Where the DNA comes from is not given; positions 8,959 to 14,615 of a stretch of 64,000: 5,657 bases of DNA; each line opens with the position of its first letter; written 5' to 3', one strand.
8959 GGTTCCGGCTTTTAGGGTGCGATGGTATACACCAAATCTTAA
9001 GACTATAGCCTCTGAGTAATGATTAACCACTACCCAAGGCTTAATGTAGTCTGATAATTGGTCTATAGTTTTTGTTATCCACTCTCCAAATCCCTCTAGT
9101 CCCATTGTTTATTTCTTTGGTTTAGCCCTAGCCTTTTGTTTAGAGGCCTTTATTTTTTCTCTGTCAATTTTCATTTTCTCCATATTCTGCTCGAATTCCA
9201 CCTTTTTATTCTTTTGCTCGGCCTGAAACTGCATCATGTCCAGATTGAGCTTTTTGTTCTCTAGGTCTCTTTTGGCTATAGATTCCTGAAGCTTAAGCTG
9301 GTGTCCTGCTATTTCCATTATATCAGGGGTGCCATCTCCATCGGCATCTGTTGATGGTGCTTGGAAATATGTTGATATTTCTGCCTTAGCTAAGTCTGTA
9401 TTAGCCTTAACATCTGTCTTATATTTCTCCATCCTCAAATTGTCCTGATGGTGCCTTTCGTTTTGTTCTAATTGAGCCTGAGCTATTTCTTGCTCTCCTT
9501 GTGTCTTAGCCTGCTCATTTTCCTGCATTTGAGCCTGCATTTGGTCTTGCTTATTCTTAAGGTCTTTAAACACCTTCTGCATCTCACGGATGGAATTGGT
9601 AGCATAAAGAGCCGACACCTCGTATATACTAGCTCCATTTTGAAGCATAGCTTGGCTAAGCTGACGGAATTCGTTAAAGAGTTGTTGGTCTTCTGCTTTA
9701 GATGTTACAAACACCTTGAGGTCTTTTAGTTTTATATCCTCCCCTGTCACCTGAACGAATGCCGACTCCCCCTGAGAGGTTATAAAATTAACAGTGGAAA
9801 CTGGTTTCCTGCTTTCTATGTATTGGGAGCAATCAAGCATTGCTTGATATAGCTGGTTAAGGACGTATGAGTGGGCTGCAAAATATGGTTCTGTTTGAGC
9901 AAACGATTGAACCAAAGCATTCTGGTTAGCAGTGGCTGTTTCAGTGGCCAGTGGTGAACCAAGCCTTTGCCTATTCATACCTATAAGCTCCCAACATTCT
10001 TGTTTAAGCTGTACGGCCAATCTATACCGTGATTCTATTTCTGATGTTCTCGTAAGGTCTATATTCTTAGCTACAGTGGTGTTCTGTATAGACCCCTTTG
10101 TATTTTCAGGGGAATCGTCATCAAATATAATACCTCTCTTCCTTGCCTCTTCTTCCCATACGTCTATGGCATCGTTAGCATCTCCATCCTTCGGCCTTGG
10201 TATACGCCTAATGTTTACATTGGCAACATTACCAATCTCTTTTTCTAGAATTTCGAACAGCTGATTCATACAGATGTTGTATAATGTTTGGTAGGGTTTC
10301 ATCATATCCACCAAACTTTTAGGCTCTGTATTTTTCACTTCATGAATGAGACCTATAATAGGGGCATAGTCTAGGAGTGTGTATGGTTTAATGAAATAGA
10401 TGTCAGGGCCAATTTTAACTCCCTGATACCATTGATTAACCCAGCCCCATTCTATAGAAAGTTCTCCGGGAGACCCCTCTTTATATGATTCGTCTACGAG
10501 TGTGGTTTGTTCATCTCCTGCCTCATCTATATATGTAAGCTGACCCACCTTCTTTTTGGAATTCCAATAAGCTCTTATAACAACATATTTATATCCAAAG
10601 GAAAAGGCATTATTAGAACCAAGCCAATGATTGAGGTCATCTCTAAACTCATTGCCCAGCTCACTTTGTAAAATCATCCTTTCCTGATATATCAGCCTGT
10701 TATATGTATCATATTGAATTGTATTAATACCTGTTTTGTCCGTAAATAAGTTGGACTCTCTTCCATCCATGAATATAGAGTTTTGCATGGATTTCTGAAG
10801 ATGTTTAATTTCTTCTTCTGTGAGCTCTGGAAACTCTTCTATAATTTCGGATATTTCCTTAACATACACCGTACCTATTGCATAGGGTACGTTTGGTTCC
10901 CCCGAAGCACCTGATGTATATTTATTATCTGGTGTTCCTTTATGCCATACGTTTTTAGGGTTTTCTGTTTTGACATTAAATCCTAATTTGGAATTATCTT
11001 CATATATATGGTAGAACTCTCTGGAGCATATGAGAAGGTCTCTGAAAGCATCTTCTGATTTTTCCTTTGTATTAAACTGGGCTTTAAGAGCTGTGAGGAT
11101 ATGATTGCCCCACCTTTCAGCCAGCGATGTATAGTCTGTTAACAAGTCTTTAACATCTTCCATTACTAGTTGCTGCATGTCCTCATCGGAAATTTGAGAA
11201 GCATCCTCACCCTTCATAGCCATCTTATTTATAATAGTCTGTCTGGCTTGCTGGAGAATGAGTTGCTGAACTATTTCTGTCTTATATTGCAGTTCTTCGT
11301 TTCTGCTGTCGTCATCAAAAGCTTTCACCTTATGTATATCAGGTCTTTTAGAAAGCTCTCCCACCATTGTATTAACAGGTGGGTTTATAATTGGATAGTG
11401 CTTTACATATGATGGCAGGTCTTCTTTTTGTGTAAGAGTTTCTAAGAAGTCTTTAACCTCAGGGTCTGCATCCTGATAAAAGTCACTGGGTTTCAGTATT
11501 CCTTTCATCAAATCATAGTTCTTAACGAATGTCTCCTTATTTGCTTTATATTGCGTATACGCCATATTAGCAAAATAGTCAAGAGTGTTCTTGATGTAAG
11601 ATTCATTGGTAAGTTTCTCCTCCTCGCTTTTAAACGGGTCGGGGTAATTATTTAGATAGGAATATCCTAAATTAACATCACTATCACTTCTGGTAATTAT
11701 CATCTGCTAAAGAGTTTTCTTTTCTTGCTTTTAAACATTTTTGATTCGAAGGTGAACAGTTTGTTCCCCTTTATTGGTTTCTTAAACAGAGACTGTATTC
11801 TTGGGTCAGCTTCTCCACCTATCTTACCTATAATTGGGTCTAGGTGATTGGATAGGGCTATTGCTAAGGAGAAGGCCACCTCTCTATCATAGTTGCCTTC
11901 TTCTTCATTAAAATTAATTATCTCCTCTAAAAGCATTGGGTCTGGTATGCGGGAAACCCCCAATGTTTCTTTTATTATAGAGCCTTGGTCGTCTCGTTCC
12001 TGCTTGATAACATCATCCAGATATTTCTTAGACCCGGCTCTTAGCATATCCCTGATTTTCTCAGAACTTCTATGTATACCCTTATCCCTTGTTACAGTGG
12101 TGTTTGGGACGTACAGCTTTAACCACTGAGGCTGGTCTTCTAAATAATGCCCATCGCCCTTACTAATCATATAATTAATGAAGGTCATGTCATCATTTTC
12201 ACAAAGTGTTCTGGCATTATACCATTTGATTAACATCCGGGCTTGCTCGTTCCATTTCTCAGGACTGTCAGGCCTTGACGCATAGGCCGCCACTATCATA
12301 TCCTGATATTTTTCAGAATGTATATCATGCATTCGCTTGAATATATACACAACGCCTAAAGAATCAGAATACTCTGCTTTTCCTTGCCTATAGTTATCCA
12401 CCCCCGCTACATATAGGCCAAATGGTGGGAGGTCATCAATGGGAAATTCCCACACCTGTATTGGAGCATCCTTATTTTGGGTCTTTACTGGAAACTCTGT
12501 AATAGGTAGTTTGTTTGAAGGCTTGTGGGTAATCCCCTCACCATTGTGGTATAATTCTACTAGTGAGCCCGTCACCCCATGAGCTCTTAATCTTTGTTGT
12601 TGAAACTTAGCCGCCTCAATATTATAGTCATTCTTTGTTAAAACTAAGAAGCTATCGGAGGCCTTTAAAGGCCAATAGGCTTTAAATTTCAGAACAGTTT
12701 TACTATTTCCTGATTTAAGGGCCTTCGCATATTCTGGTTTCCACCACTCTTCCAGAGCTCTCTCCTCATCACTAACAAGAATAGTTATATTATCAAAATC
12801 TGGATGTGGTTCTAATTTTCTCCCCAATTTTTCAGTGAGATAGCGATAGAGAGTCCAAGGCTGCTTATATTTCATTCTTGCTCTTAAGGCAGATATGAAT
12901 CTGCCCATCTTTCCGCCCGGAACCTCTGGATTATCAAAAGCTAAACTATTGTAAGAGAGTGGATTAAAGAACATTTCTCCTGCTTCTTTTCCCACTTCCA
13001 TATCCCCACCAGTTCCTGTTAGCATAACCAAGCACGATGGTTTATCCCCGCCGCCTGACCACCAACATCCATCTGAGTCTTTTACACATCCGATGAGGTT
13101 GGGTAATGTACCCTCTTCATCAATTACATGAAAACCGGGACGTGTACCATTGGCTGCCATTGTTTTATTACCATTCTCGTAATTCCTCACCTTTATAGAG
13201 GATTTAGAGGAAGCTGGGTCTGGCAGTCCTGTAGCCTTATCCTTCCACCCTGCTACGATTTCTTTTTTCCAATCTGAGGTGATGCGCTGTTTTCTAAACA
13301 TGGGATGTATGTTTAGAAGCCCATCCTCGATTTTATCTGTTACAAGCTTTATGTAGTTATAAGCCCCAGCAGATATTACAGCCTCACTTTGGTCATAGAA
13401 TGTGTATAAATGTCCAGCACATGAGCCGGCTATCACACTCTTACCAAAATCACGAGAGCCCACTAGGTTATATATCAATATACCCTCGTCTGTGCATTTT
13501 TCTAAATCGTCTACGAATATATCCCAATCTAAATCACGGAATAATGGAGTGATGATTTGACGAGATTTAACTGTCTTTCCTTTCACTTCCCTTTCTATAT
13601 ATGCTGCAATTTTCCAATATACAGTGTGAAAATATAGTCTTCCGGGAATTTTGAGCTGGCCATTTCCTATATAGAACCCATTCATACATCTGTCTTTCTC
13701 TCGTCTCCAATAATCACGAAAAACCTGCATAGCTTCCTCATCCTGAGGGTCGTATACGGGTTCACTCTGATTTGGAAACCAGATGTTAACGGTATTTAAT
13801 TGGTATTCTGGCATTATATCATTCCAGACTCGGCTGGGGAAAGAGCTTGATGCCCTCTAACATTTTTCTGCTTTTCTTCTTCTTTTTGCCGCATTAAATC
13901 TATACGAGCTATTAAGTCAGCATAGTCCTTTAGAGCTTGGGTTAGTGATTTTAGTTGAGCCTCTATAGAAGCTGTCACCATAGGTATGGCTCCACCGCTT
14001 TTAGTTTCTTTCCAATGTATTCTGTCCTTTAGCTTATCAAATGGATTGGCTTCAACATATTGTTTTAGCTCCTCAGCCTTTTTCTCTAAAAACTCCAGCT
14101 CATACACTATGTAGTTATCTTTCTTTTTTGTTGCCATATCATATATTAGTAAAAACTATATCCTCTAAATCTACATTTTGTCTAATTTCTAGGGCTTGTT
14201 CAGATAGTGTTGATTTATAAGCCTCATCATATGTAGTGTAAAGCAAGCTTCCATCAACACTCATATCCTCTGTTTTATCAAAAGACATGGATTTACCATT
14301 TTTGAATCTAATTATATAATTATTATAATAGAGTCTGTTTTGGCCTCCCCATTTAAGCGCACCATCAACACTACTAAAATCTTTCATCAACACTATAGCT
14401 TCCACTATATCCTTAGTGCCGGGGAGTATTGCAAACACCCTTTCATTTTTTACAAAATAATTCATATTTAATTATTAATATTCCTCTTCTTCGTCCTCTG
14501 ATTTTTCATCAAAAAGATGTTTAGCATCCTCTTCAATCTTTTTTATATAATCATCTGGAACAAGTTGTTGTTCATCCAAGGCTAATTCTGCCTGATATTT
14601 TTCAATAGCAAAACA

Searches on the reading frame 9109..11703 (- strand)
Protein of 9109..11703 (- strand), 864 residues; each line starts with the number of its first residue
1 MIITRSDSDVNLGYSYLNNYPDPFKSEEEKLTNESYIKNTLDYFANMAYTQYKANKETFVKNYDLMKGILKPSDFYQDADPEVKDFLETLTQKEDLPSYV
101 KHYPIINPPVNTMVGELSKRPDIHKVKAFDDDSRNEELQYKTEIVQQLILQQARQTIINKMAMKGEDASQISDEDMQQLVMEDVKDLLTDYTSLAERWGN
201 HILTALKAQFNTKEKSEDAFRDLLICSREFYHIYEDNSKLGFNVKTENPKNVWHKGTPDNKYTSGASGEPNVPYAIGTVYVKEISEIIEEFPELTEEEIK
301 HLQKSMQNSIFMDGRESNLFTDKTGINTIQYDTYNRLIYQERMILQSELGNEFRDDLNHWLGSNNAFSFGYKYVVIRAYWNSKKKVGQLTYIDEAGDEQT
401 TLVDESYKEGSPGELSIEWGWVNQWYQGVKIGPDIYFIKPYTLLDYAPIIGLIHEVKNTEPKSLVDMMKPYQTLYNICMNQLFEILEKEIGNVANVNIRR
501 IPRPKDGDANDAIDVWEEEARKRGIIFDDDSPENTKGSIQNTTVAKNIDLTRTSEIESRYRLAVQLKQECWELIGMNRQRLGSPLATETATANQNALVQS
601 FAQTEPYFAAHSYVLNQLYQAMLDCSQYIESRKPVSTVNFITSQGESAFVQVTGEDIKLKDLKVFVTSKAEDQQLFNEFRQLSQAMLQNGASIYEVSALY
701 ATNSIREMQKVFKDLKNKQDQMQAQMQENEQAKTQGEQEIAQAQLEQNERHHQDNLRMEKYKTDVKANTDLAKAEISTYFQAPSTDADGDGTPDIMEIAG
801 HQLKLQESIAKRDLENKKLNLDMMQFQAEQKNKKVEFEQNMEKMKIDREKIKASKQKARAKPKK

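Call 13: search_protein_families(library=pfam, proteins=[window:9109-11703:-], max_evalue=0.001)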
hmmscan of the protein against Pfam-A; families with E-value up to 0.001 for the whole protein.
window:9109-11703:- (864 aa): 0 families

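Call 14: search_dna_similar(query=window:9109-11703:-, collection=phages, mode=protein, max_rows=15)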
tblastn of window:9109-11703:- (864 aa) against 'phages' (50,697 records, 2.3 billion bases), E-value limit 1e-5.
Records with a match: 136; places in all: 136; records where one place covers at least 80% of the query: 10.
Best place of each record, by identity: <60% 136.
By first word of the organism name: uncultured 49; Bacteroides 30; Flavobacterium 29; Cellulophaga 9; Bacteriophage 6; Azobacteroides 2; Dulem 2; IAS 2; Leptolyngbya 1; Bohxovirus 1; and 5 more.
By host as written in the record: - 59; Bacteroides intestinalis DSM 108646 25; Flavobacterium psychrophilum 950106-1/1 12; Flavobacterium psychrophilum strain FPS-D10 3; Flavobacterium psychrophilum 020612-2/1 3; Candidatus Azobacteroides pseudotrichonymphae 2; Cellulophaga baltica #18 2; Cellulophaga baltica #17 2; and 19 more.
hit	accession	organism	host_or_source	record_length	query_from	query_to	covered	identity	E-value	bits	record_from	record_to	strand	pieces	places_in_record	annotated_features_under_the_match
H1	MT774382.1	uncultured phage cr10_1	human feces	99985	17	857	97%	24.3%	1e-44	181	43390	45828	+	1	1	portal protein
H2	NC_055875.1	uncultured phage cr10_1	human feces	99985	17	857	97%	24.3%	1e-44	181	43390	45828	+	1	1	portal protein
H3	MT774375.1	uncultured phage cr50_1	human feces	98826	34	861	96%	23.4%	3e-42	174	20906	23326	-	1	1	portal protein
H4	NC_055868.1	uncultured phage cr50_1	human feces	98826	34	861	96%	23.4%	3e-42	174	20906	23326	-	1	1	portal protein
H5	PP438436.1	Leptolyngbya phage Lbo-JY46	Leptolyngbya boryana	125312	38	704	77%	28.3%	2e-66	248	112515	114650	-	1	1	hypothetical protein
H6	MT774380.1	uncultured phage cr1_1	human feces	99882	34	857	95%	22.5%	2e-37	158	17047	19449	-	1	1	portal protein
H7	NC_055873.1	uncultured phage cr1_1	human feces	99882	34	857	95%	22.5%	2e-37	158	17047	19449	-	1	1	portal protein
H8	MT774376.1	uncultured phage cr55_1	human feces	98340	34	857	95%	22.3%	1e-36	156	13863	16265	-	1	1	portal protein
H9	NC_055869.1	uncultured phage cr55_1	human feces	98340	34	857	95%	22.3%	1e-36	156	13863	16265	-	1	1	portal protein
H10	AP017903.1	Azobacteroides phage ProJPt-Bp1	Candidatus Azobacteroides ...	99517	30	857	85%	23.4%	8e-20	162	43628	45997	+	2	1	putative structural protein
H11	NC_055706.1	Azobacteroides phage ProJPt-Bp1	Candidatus Azobacteroides ...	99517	30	857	85%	23.4%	8e-20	162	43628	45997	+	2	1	portal protein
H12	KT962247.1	Cellulophaga phage phi17:2_18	Cellulophaga baltica #18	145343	36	851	72%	25.0%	5e-15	156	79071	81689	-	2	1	structural protein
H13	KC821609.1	Cellulophaga phage phi17:2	Cellulophaga baltica #17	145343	36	851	72%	25.0%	5e-15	156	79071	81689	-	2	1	structural protein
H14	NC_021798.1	Cellulophaga phage phi17:2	Cellulophaga baltica #17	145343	36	851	72%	25.0%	5e-15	156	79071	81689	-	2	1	portal protein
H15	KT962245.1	Cellulophaga phage phi4:1_13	Cellulophaga baltica #13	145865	36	851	72%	25.0%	5e-15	156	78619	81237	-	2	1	structural protein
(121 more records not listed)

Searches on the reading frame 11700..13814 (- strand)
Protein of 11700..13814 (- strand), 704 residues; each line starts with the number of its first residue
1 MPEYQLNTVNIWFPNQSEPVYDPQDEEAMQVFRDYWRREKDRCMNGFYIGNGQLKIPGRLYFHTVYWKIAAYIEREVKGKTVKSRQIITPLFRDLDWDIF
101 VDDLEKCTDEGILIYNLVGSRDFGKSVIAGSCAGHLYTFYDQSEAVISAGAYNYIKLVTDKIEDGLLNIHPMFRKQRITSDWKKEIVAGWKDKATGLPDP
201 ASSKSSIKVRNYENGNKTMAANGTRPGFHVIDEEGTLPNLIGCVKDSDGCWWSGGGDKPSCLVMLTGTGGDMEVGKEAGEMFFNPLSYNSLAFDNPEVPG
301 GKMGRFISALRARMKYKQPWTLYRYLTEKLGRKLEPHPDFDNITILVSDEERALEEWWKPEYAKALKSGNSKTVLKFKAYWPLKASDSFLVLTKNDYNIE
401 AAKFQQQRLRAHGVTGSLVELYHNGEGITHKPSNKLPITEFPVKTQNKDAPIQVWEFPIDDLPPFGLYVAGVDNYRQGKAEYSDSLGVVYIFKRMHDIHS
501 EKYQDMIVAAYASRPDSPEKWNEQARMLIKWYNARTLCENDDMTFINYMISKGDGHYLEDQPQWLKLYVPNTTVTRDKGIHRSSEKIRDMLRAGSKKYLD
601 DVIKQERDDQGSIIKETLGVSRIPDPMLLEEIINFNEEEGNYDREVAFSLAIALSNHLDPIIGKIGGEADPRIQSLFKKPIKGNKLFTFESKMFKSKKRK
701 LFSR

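Call 13: search_protein_families(library=pfam, proteins=[window:11700-13814:-], max_evalue=0.001)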
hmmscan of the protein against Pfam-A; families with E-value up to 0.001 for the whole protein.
window:11700-13814:- (704 aa): 0 families

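Call 58: find_related_loci(query=window:11700-13814:-, collection=viral_contigs, flank=10000)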
Query window:11700-13814:- (704 aa) in viral_contigs; peptide patterns used: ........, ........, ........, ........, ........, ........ (x = any residue, [..] = any of these).
1 stretches matched a pattern; 1 encode a relative of the query (tblastn E <= 1e-3); 1 distinct loci.
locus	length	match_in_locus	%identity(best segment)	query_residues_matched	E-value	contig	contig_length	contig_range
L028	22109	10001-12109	79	1-704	0e+0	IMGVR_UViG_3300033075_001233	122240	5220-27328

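Call 95: search_dna_similar(query=window:11700-13814:-, collection=phages, mode=protein, max_rows=12)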
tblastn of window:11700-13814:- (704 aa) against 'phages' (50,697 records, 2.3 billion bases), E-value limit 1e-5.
Records with a match: 122; places in all: 122; records where one place covers at least 80% of the query: 12.
Best place of each record, by identity: <60% 122.
By first word of the organism name: uncultured 37; Bacteroides 30; Flavobacterium 29; Cellulophaga 9; Bacteriophage 6; Azobacteroides 2; IAS 2; Leptolyngbya 1; phage 1; Bohxovirus 1; and 4 more.
By host as written in the record: - 46; Bacteroides intestinalis DSM 108646 25; Flavobacterium psychrophilum 950106-1/1 12; Flavobacterium psychrophilum strain FPS-D10 3; Flavobacterium psychrophilum 020612-2/1 3; Cellulophaga baltica #18 2; Cellulophaga baltica #17 2; Cellulophaga baltica #4 2; and 18 more.
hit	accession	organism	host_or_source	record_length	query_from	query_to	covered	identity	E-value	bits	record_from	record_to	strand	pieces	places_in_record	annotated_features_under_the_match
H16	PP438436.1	Leptolyngbya phage Lbo-JY46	Leptolyngbya boryana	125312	32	683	93%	32.9%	3e-74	268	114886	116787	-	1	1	hypothetical protein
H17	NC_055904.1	uncultured phage cr273_1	pig feces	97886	35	691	93%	26.2%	1e-31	138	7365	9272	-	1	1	terminase large subunit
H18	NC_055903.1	uncultured phage cr272_1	pig feces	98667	35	691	93%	26.2%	1e-31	138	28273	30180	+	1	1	terminase large subunit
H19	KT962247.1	Cellulophaga phage phi17:2_18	Cellulophaga baltica #18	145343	17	652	90%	25.5%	4e-26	121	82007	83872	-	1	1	hypothetical protein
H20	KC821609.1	Cellulophaga phage phi17:2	Cellulophaga baltica #17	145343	17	652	90%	25.5%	4e-26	121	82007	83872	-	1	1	hypothetical protein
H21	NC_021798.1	Cellulophaga phage phi17:2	Cellulophaga baltica #17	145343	17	652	90%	25.5%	4e-26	121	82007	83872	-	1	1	terminase large subunit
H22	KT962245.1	Cellulophaga phage phi4:1_13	Cellulophaga baltica #13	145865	17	652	90%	25.0%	4e-26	121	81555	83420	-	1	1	hypothetical protein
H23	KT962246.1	Cellulophaga phage phi4:1_18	Cellulophaga baltica #18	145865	17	652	90%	25.0%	4e-26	121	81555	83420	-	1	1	hypothetical protein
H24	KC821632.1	Cellulophaga phage phi4:1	Cellulophaga baltica #4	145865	17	652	90%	25.0%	4e-26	121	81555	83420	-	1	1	hypothetical protein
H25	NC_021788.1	Cellulophaga phage phi4:1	Cellulophaga baltica #4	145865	17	652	90%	25.0%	4e-26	121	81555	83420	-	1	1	terminase large subunit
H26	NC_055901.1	uncultured phage cr130_1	Rhesus macaque feces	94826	32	583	78%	28.3%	1e-31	138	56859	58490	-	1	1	terminase large subunit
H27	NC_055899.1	uncultured phage cr124_1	human feces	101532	32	585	79%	27.6%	2e-31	138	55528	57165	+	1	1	terminase large subunit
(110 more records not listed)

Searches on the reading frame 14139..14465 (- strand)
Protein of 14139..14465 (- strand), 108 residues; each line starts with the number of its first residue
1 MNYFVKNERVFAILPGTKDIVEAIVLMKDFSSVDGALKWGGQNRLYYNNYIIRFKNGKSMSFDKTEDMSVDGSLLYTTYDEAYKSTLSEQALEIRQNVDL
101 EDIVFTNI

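Call 71: search_protein_families(library=pfam, proteins=[window:14139-14465:-], max_evalue=0.05)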
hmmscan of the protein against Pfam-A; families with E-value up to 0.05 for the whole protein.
window:14139-14465:- (108 aa): 0 families

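Call 74: search_protein_families(library=phrogs, proteins=[window:14139-14465:-], max_evalue=0.01)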
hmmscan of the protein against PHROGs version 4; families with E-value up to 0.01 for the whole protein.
window:14139-14465:- (108 aa): 1 family
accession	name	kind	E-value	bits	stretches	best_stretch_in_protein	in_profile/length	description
phrog_15748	-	unknown function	0.0015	19.5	1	48-92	48-90/134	-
